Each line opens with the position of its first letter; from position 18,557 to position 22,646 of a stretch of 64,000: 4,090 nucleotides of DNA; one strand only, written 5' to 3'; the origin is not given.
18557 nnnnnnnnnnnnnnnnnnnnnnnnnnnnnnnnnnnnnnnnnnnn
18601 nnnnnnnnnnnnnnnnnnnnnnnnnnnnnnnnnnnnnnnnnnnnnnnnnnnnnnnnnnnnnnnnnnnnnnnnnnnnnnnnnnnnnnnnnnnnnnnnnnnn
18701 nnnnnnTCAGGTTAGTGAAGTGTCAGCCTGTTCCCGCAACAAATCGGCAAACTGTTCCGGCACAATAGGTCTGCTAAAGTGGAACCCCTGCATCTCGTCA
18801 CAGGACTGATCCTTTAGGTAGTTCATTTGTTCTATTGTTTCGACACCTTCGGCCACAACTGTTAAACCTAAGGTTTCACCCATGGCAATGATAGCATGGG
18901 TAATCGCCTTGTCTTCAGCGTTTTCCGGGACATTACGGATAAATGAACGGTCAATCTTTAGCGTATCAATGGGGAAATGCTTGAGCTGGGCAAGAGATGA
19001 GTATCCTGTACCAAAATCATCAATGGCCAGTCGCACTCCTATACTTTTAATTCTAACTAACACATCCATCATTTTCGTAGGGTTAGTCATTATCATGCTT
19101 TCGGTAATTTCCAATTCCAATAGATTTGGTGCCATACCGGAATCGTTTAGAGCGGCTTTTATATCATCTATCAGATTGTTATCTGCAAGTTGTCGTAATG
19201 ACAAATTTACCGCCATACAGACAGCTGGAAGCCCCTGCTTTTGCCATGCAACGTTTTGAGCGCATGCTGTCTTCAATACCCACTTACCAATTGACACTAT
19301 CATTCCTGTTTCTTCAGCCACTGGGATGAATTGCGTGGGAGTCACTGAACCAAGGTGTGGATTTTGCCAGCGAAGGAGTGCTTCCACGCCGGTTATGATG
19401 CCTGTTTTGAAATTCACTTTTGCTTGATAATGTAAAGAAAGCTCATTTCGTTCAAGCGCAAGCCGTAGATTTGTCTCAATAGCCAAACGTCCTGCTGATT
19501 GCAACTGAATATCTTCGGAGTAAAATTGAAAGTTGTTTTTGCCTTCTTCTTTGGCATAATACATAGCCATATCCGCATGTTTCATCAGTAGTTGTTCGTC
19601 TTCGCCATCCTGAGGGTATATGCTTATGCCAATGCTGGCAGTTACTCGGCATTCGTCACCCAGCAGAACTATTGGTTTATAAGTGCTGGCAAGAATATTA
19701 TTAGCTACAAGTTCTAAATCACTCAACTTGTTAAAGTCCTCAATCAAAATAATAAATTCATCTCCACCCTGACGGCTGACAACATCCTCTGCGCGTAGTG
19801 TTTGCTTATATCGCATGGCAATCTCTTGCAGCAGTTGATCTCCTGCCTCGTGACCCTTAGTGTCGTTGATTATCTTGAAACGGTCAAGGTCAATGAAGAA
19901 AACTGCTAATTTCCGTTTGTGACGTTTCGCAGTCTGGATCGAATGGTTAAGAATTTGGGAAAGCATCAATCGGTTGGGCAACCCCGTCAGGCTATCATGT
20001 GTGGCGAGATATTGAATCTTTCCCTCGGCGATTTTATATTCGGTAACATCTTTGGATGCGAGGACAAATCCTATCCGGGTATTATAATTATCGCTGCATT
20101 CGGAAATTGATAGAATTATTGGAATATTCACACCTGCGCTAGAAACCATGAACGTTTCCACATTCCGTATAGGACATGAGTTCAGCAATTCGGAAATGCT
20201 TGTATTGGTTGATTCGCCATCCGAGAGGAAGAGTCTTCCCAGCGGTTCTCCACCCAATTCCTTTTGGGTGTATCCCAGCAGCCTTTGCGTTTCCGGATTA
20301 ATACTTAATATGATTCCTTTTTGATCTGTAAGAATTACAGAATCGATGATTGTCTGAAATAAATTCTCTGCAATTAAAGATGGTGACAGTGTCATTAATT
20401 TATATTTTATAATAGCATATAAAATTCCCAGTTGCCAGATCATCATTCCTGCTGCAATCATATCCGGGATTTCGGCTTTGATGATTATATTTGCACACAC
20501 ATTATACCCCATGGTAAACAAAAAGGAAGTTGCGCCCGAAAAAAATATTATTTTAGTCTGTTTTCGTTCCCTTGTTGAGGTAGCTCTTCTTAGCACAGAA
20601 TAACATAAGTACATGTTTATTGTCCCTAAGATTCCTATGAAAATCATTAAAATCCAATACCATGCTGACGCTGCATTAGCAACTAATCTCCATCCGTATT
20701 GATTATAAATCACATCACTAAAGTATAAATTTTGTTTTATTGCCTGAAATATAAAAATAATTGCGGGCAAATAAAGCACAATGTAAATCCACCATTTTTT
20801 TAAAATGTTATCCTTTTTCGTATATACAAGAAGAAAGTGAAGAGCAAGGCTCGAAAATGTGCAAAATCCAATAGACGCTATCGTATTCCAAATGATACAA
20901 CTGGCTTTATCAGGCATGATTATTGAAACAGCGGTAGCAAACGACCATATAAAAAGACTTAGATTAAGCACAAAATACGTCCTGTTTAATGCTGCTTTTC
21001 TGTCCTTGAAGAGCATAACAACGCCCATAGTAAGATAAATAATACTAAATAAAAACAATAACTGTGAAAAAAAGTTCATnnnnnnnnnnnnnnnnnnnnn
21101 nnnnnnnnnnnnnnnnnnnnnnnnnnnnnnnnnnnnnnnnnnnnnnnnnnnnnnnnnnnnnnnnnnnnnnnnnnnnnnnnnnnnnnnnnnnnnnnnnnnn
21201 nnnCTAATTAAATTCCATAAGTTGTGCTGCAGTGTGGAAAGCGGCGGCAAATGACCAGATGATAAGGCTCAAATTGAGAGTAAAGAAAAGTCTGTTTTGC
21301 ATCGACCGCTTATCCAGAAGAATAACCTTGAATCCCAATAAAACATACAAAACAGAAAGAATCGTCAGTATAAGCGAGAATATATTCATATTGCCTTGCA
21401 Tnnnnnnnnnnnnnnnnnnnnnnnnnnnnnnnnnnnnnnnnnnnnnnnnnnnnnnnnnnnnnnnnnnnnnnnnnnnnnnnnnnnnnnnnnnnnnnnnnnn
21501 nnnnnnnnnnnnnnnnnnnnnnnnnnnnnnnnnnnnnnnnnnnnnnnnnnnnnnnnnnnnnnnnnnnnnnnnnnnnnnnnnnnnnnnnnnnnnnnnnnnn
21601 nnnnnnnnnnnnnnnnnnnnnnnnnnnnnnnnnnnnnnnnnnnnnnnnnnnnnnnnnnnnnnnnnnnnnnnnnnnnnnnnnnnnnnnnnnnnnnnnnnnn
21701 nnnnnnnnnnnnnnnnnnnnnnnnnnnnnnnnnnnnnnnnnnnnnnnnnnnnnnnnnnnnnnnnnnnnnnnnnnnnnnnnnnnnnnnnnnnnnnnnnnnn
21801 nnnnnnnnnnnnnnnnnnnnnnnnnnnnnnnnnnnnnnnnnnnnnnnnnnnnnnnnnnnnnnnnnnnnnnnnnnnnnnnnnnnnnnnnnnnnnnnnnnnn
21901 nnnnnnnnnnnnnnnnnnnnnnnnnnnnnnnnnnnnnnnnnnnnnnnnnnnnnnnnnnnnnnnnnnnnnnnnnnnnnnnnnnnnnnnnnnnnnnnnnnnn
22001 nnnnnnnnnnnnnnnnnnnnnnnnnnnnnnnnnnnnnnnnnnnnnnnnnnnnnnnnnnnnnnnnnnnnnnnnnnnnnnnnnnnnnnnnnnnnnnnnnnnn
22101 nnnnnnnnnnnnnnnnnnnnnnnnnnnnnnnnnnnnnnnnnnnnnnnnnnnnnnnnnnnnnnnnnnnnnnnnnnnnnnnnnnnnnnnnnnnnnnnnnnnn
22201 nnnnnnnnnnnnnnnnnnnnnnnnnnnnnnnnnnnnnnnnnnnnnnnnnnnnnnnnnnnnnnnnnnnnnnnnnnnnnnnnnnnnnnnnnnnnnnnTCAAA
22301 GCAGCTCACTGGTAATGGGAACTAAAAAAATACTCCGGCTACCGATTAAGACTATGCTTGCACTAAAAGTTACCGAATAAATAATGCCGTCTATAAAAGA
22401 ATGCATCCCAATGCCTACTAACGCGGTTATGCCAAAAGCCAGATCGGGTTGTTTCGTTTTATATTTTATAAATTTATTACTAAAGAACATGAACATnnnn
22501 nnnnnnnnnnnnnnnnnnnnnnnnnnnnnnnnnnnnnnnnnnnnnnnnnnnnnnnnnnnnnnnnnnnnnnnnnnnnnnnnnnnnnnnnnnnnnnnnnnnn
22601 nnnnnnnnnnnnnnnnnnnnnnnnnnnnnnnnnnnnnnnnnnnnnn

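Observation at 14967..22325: Two 535-bp near-identical direct repeats bracket a 6.3 kb c-di-GMP signalling island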

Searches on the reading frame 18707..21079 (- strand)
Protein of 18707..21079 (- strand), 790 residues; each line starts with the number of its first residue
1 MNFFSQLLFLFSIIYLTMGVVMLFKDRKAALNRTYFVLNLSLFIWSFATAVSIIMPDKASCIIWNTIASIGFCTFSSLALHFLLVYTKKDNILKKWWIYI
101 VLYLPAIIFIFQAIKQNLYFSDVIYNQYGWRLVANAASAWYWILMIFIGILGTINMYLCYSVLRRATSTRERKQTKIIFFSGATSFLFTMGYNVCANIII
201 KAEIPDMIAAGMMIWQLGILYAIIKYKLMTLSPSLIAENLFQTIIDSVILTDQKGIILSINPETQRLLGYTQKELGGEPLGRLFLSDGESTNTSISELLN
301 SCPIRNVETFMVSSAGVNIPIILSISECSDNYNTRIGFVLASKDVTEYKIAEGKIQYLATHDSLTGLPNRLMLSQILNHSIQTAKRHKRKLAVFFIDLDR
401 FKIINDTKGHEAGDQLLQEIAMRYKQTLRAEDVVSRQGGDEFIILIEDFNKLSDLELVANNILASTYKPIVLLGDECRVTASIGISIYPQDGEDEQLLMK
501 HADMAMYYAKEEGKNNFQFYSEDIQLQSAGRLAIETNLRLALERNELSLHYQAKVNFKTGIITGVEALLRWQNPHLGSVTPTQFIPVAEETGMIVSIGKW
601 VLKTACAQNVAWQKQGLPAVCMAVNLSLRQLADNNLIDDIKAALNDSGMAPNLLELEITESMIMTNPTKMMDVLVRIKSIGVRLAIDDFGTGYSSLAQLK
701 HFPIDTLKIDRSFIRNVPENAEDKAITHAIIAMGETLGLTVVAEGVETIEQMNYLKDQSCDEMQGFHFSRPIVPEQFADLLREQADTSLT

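Call 9: search_protein_families(library=pfam, proteins=[window:18707-21079:-], max_evalue=0.01)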
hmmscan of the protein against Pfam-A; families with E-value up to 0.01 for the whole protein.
window:18707-21079:- (790 aa): 7 families
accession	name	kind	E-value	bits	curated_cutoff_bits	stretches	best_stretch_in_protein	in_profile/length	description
PF00563.25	EAL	-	2.7e-71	240.1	31.3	1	537-771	3-236/236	EAL domain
PF00990.26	GGDEF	-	7.8e-47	159.5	23.8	1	359-516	1-161/161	Diguanylate cyclase, GGDEF domain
PF16927.11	HisKA_7TM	-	1.6e-16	61.3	28.6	1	8-233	2-224/224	N-terminal 7TM region of histidine kinase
PF13426.13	PAS_9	-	1.4e-09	38.5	27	1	246-347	2-103/103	PAS domain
PF00989.32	PAS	-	2.8e-07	30.9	22.6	1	239-287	5-53/113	PAS fold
PF13188.13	PAS_8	-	0.0021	18.3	21.8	1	238-291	4-54/65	PAS domain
PF24820.1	Diguanyl_cycl_sensor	-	0.0046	17.3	28.1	0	241-279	2-40/109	Diguanylate cyclase-like sensor domain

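Call 17: find_encoding_contigs(protein=window:18707-21079:-, flank=10000, max_places=10)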
Protein window:18707-21079:- (790 aa): no gene with exactly this product is on record in the collection.

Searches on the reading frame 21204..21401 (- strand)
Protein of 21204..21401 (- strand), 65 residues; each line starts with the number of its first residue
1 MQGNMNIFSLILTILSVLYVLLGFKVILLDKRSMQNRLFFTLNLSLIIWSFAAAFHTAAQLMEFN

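Call 10: search_protein_families(library=pfam, proteins=[window:21204-21401:-], max_evalue=0.01)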
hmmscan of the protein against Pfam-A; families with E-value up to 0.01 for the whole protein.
window:21204-21401:- (65 aa): 1 family
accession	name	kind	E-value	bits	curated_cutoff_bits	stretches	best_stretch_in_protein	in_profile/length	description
PF16927.11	HisKA_7TM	-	0.0034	17.7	28.6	1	11-61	7-50/224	N-terminal 7TM region of histidine kinase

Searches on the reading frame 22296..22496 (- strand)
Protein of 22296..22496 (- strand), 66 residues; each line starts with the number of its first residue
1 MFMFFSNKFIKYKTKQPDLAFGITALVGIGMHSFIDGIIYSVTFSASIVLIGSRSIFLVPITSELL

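Call 85: search_protein_families(library=pfam, proteins=[window:22296-22496:-], max_evalue=0.01)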
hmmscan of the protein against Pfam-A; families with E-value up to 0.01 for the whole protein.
window:22296-22496:- (66 aa): 0 families

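Call 86: search_protein_families(library=pfam, proteins=[window:22296-22496:-], max_evalue=10)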
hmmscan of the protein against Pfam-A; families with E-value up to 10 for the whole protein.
window:22296-22496:- (66 aa): 1 family
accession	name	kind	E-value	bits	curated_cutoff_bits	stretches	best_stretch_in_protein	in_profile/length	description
PF06802.16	DUF1231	-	0.19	11.2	25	1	16-60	192-236/340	Protein of unknown function (DUF1231)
